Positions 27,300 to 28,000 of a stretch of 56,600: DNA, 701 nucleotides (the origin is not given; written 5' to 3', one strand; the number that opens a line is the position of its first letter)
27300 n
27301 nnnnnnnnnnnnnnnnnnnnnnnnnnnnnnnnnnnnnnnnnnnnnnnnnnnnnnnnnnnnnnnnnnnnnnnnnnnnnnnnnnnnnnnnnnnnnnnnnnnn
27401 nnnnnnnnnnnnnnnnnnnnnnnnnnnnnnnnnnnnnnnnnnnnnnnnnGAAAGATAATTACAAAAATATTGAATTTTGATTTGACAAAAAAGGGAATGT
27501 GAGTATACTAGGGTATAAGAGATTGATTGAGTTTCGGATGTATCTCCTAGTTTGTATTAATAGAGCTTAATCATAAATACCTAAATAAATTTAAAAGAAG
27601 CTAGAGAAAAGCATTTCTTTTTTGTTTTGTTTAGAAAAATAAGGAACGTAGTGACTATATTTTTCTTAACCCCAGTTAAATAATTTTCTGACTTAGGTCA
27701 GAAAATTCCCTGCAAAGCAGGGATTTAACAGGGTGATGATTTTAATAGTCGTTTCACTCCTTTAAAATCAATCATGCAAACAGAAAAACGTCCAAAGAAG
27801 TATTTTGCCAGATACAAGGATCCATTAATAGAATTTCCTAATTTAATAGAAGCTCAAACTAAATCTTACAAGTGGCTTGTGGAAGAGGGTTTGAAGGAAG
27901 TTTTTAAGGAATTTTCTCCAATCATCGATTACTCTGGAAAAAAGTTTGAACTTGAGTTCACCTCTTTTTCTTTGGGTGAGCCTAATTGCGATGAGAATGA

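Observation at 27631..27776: ~140 nt structured leader present twice, each ending exactly at a start codon (rpoB and a cupin gene)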

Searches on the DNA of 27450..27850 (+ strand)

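Call 10: search_rna_families(source=window, start=27450, end=27850, threshold=evalue, max_evalue=10, show_alignments=3)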
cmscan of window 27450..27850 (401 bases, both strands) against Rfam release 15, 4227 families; matches with E-value up to 10: 10.
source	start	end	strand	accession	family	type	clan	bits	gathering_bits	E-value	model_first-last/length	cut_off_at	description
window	27569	27653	+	RF02319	TtnuHACA12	Gene; snRNA; snoRNA; HACA-box;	-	18.6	80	3.7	1-131/131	no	Tetrahymena snoRNA TtnuHACA12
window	27597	27732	+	RF02045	CDKN2B-AS_3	Gene; lncRNA;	-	17.9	50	6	1-144/144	no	CDKN2B antisense RNA 1 convserved region 3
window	27615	27717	+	RF00618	U4atac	Gene; snRNA; splicing;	CL00007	17.6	53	0.9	1-132/132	no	U4atac minor spliceosomal RNA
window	27598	27636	-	RF02066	STnc320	Gene; sRNA;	-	15.5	50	2.7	1-55/55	no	Salmonella enterica sRNA STnc320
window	27625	27697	+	RF00979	mir-553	Gene; miRNA;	-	15.5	82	5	1-62/62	no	mir-553 microRNA precursor family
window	27636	27753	-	RF01770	rimP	Cis-reg; leader;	-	15.4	47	6.6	1-102/102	no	Gammaprotebacteria rimP leader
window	27568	27629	+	RF04184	BTnc060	Gene; sRNA;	-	15.3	228.9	6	34-95/213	no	Bacteroides sRNA BTnc060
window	27591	27767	-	RF02377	SurA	Gene; sRNA;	-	14.1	100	0.14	1-279/279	no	SurA sRNA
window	27647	27715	+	RF00726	mir-87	Gene; miRNA;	-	13.4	49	5.1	1-79/79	no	mir-87 microRNA precursor family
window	27652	27758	+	RF01505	Afu_264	Gene; snRNA; snoRNA; CD-box;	-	13.1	40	5.6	1-103/103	no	A. fumigatus snoRNA Afu_264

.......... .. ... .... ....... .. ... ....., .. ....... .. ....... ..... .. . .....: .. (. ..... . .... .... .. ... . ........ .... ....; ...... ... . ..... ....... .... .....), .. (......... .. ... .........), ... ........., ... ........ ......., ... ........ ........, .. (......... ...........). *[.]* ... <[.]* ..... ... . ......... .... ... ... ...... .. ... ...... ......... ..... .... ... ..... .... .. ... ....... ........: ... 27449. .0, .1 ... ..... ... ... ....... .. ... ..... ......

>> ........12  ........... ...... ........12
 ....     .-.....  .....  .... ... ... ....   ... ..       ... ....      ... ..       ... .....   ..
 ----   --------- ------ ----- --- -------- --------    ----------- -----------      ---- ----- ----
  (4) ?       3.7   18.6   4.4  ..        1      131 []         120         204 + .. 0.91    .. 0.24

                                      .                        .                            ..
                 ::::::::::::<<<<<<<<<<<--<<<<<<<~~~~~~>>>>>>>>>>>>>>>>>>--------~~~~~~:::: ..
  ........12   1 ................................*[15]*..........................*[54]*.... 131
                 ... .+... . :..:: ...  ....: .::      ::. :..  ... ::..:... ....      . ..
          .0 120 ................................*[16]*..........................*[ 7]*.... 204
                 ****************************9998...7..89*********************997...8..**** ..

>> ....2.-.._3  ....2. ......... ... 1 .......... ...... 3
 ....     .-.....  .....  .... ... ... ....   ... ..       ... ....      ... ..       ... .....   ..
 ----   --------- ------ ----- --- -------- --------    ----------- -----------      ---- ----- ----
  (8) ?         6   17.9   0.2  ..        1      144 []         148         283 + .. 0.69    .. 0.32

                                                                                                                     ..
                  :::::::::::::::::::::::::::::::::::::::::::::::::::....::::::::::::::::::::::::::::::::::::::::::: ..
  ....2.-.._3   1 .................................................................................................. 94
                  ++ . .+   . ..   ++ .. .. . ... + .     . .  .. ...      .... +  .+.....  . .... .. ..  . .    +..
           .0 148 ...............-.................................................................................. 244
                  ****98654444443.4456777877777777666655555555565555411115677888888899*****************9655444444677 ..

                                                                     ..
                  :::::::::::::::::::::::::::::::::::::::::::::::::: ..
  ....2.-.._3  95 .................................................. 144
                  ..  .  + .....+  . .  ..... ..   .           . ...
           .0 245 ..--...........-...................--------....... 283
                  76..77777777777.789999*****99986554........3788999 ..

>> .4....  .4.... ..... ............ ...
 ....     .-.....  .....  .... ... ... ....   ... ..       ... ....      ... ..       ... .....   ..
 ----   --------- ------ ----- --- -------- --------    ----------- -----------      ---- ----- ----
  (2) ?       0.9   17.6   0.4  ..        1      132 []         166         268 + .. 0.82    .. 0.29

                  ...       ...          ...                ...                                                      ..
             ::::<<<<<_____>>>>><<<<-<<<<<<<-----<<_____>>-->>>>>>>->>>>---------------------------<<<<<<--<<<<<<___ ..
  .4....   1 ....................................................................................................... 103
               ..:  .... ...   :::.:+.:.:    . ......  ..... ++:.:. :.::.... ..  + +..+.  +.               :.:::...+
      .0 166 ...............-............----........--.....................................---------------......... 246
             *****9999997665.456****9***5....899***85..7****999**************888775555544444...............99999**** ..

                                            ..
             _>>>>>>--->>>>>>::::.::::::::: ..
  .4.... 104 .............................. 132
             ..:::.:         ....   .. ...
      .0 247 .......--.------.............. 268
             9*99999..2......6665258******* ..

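Call 27: build_rna_model(alignment_id=A2, structure=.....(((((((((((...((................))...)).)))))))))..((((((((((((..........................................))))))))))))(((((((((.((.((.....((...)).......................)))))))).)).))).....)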
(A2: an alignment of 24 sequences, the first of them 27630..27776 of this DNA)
Model R1 built from alignment A2 (24 sequences, 192 columns); structure: as given.
model positions 144; base pairs 40; branch points 2; effective number of sequences 2.41; information 0.59 bits per position. Calibrated on 0.2 Mb of random sequence (short: E-values are rough).
structure used (alignment columns):
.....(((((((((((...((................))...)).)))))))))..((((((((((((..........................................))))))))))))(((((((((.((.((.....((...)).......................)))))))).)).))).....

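Call 29: search_with_rna_model(model_id=R1, source=window, max_evalue=10, filters=default)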
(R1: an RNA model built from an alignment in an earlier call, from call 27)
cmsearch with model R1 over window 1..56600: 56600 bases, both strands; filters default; matches with E-value up to 10: 7.
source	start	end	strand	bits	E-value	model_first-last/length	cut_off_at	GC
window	27630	27776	+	133.7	3.7e-30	1-144/144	no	0.32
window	6816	6954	+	131.9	9.7e-30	1-144/144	no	0.27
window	27629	27773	-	64.3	1.7e-13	1-144/144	no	0.32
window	6815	6950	-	60.7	1.3e-12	1-144/144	no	0.26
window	14602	14721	-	15.7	0.086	1-144/144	no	0.33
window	19898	20051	-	14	0.21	1-144/144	no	0.37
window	35023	35125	+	11.4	0.89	4-102/144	no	0.26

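Call 31: search_with_rna_model(model_id=R1, sources=[L001, L002, L003, L008, L009, L010, L011, L013, L014, L016, L017, L018, L020, L021, L022, L023, L024, L025, L026, L027, L028, L029, L030, L031, L032, L033, L034, L035, L037, L041, L042, L043, L045, L046, L047, L048, L049, L050, L051, L052, L053, L054, L056], max_evalue=0.01)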
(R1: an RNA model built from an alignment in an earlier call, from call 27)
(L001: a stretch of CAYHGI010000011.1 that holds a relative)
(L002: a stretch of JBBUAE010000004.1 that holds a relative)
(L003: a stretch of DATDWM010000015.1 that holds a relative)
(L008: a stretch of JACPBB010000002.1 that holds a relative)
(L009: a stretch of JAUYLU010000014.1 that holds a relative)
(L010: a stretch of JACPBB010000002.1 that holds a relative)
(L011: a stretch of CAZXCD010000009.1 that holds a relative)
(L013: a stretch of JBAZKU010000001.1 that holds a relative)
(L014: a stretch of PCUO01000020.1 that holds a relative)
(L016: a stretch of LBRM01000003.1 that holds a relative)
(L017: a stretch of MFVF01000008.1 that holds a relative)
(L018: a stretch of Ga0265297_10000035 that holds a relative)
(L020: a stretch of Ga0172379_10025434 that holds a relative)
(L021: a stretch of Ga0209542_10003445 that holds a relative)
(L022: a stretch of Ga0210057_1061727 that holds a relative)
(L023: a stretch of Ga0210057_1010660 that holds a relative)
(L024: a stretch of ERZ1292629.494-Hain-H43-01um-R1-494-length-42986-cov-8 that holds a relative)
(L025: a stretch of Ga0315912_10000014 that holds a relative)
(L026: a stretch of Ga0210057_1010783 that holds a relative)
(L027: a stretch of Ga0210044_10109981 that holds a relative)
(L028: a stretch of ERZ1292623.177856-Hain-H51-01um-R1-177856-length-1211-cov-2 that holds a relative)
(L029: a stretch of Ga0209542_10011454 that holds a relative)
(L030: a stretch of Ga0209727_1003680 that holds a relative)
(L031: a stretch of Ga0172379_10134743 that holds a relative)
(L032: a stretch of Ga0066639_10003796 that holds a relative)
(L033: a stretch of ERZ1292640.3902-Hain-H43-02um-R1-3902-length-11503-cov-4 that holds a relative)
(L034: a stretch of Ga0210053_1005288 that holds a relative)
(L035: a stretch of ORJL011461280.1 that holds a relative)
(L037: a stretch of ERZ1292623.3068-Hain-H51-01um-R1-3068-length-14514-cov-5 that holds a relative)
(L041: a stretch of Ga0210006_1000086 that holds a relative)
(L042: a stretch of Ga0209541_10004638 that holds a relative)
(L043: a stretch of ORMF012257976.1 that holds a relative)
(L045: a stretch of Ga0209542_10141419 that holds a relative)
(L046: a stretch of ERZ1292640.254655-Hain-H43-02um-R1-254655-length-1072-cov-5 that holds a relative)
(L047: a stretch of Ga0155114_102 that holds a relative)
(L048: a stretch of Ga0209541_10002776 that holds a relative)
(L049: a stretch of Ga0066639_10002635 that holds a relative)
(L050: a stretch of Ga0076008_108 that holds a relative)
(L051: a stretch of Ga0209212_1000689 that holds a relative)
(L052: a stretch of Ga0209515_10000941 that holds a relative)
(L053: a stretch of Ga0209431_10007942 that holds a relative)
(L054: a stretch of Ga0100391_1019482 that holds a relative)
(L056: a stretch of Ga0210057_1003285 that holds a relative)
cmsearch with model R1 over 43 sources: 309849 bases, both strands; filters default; matches with E-value up to 0.01: 98.
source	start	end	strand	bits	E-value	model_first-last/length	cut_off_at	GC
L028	565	701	-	135.1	9.5e-30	1-144/144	no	0.28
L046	870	1020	+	133.9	1.8e-29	1-144/144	no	0.3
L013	780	915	+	132.6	3.7e-29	1-144/144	no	0.25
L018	5904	6039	+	132.6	3.7e-29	1-144/144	no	0.25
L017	1479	1622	+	131.6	6.4e-29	1-144/144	no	0.26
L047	1927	2070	-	131.6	6.4e-29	1-144/144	no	0.26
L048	145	288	-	131.6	6.4e-29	1-144/144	no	0.26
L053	1778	1921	+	131.6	6.4e-29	1-144/144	no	0.26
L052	2491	2625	-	129.6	1.9e-28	1-144/144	no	0.3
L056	6413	6565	+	128.7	3.1e-28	1-144/144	no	0.34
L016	1363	1499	+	126.3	1.2e-27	1-144/144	no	0.27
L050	6223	6359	+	126.3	1.2e-27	1-144/144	no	0.27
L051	809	945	-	126.3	1.2e-27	1-144/144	no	0.27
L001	4365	4498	+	126.2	1.3e-27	1-144/144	no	0.3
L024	3053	3186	+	126.2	1.3e-27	1-144/144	no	0.3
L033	271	404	-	126.2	1.3e-27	1-144/144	no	0.3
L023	6639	6796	+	124.8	2.8e-27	1-144/144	no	0.32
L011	55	201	+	124.7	2.9e-27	1-144/144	no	0.28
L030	7273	7419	+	124.7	2.9e-27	1-144/144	no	0.28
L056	2068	2212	+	124.1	4e-27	1-144/144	no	0.3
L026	3824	3969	-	122.6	9.4e-27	1-144/144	no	0.3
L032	8564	8709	-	122.6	9.4e-27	1-144/144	no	0.3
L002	4169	4312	+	120.6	2.8e-26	1-144/144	no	0.3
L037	12169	12312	+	120.6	2.8e-26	1-144/144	no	0.3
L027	559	733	+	120.3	3.4e-26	1-144/144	no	0.32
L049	5351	5525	+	120.3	3.4e-26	1-144/144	no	0.32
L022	2324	2460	+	120.2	3.5e-26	1-144/144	no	0.37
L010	5634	5764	-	118.9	7.2e-26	1-144/144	no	0.37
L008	46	186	+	116.8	2.3e-25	1-144/144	no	0.3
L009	65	210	-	113.5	1.5e-24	1-144/144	no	0.38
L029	12342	12483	-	112.7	2.3e-24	1-144/144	no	0.32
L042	224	365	+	112.7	2.3e-24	1-144/144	no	0.32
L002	5097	5240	+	112.7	2.3e-24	1-144/144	no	0.33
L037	13097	13240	+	112.7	2.3e-24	1-144/144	no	0.33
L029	2610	2746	-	111.6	4.1e-24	1-144/144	no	0.32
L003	722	854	+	111.4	4.5e-24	1-144/144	no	0.35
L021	669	801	+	111.4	4.5e-24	1-144/144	no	0.35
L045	1100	1256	+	110.2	9e-24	1-144/144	no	0.41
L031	1558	1700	+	110.1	9.7e-24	1-144/144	no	0.4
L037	224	371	+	106.2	8e-23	1-144/144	no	0.37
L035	2483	2624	-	101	1.5e-21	1-144/144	no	0.32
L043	765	906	-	101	1.5e-21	1-144/144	no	0.32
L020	1554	1766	-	100.3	2.1e-21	1-144/144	no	0.31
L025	4010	4146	-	98.8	4.9e-21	1-144/144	no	0.42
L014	5904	6131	+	92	2.1e-19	1-144/144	no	0.35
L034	437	664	+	92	2.1e-19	1-144/144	no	0.35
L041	8000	8227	+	92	2.1e-19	1-144/144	no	0.35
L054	3396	3623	-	91.5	2.7e-19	1-144/144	no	0.34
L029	2616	2748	+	85.4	8e-18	4-143/144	no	0.3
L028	568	704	+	82.3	4.5e-17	1-144/144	no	0.27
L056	2066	2209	-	75.2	2.3e-15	1-144/144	no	0.3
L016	1359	1496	-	72.3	1.2e-14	1-144/144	no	0.26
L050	6219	6356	-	72.3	1.2e-14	1-144/144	no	0.26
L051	812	949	+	72.3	1.2e-14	1-144/144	no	0.26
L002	4167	4309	-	71.1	2.2e-14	1-144/144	no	0.29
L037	12167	12309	-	71.1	2.2e-14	1-144/144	no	0.29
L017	1478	1619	-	70.9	2.5e-14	1-144/144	no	0.25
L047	1930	2071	+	70.9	2.5e-14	1-144/144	no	0.25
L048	148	289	+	70.9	2.5e-14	1-144/144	no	0.25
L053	1777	1918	-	70.9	2.5e-14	1-144/144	no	0.25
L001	4364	4496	-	69.3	6.1e-14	1-144/144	no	0.29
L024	3052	3184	-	69.3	6.1e-14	1-144/144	no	0.29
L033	273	405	+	69.3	6.1e-14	1-144/144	no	0.29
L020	1001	1241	-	68.7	8.6e-14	1-144/144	no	0.33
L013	779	912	-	68.6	9e-14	1-144/144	no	0.25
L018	5903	6036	-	68.6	9e-14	1-144/144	no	0.25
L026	3827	3971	+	66.2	3.3e-13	1-144/144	no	0.3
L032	8567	8711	+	66.2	3.3e-13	1-144/144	no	0.3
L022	2321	2456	-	64.6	8.3e-13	1-144/144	no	0.37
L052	2494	2627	+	63.4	1.6e-12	1-144/144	no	0.3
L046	869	1017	-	63.1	1.9e-12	1-144/144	no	0.3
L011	53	198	-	61.7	4e-12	1-144/144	no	0.27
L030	7271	7416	-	61.7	4e-12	1-144/144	no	0.27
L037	222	362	-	58.7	2.1e-11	1-144/144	no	0.38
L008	45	183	-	58.3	2.6e-11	1-144/144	no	0.3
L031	1557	1697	-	57.8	3.5e-11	1-144/144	no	0.4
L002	5095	5237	-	51.8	9.5e-10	1-144/144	no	0.33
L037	13095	13237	-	51.8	9.5e-10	1-144/144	no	0.33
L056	6413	6562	-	51.3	1.2e-09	1-144/144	no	0.34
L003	720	851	-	49.9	2.8e-09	1-144/144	no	0.34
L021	667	798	-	49.9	2.8e-09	1-144/144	no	0.34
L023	6637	6793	-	49.4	3.6e-09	1-144/144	no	0.32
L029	12344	12484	+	46.4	1.9e-08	1-144/144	no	0.33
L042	223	363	-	46.4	1.9e-08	1-144/144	no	0.33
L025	4019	4149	+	42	2.2e-07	1-144/144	no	0.41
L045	1099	1229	-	39.9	6.8e-07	1-144/144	no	0.4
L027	556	706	-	37.6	2.4e-06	1-144/144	no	0.3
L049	5348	5498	-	37.6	2.4e-06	1-144/144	no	0.3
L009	68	211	+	32.3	4.7e-05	1-144/144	no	0.39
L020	1117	1242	+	29.4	0.00023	1-144/144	no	0.32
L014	5105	5280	+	27.7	0.00061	1-144/144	no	0.37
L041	7201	7376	+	27.7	0.00061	1-144/144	no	0.37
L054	4247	4422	-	27.7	0.00061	1-144/144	no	0.37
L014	5904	6038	-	24.6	0.0033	1-144/144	no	0.3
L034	437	571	-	24.6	0.0033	1-144/144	no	0.3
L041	8000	8134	-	24.6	0.0033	1-144/144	no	0.3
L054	3489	3623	+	24.6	0.0033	1-144/144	no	0.3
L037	3205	3365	+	22.9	0.0085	1-144/144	no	0.36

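Call 46: search_with_rna_model(model_id=R1, sources=[L057, L058, L059, L060, L061, L062, L063, L064, L065, L066], max_evalue=0.01)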
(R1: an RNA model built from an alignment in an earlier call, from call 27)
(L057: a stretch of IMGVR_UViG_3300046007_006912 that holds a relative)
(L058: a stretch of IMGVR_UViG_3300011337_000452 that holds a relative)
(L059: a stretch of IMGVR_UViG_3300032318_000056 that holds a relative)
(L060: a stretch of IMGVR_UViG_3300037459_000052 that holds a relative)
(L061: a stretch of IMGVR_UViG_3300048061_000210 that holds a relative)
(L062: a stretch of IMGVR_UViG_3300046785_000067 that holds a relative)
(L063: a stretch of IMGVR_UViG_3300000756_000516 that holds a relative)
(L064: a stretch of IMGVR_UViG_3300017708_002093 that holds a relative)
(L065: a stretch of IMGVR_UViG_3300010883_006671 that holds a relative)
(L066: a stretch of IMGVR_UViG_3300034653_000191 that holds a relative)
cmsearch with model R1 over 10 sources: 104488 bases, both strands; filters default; matches with E-value up to 0.01: 0.
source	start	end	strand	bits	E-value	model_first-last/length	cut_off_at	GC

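Call 49: search_with_rna_model(model_id=R1, sources=[L067, L068], max_evalue=1)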
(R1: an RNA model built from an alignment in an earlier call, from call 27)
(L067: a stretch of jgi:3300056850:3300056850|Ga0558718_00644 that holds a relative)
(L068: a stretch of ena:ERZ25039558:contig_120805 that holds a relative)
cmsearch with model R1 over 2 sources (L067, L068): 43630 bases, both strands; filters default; matches with E-value up to 1: 2.
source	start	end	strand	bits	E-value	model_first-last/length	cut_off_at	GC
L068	4025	4164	-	16.4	0.045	1-144/144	no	0.39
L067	946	1088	-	12.4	0.39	1-144/144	no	0.32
